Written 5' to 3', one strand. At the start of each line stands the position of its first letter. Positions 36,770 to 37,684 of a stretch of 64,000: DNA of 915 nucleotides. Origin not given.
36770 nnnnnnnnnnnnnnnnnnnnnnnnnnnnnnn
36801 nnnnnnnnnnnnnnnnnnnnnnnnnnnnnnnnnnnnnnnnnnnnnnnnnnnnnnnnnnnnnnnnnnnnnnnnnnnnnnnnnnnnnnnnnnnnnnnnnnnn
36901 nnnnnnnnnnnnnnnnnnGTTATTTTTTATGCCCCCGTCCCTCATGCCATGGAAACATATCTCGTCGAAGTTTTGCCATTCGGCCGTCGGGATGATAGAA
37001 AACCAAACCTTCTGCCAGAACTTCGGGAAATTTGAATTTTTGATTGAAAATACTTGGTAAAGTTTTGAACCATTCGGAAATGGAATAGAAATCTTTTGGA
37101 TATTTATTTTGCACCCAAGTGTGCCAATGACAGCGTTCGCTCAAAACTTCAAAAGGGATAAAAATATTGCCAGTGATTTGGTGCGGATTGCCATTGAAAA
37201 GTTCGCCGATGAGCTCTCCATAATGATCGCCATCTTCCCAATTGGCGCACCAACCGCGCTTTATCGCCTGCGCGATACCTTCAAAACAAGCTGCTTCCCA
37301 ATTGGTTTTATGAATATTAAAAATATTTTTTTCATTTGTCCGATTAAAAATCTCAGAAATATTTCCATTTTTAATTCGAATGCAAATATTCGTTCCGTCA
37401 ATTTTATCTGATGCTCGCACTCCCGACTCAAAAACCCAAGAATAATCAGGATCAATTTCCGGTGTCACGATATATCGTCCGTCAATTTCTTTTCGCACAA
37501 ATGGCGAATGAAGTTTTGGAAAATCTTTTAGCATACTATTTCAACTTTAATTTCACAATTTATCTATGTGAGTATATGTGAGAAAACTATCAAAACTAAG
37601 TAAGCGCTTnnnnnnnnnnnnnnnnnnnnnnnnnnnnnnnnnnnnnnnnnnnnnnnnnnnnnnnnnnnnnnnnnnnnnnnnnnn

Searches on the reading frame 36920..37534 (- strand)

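Call 3: search_protein_families(library=pfam, proteins=[window:36920-37534:-], max_evalue=0.1)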
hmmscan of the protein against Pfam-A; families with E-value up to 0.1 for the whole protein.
window:36920-37534:- (204 aa): 2 families
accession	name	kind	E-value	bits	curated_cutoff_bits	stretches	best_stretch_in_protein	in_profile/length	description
PF09414.15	RNA_ligase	-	0.0005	20.7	27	1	41-185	5-161/171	RNA ligase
PF17720.7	RLIG1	-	0.012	14.9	25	1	106-192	194-267/324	RNA ligase 1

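Call 4: search_protein_families(library=ncbifam, proteins=[window:36920-37534:-], max_evalue=0.1)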
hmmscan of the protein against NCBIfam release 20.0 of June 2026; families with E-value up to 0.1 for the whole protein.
window:36920-37534:- (204 aa): 0 families

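Call 56: search_protein_families(library=padloc, proteins=[window:36920-37534:-], max_evalue=0.01)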
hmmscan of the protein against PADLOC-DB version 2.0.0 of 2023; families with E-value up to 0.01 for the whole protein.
window:36920-37534:- (204 aa): 0 families
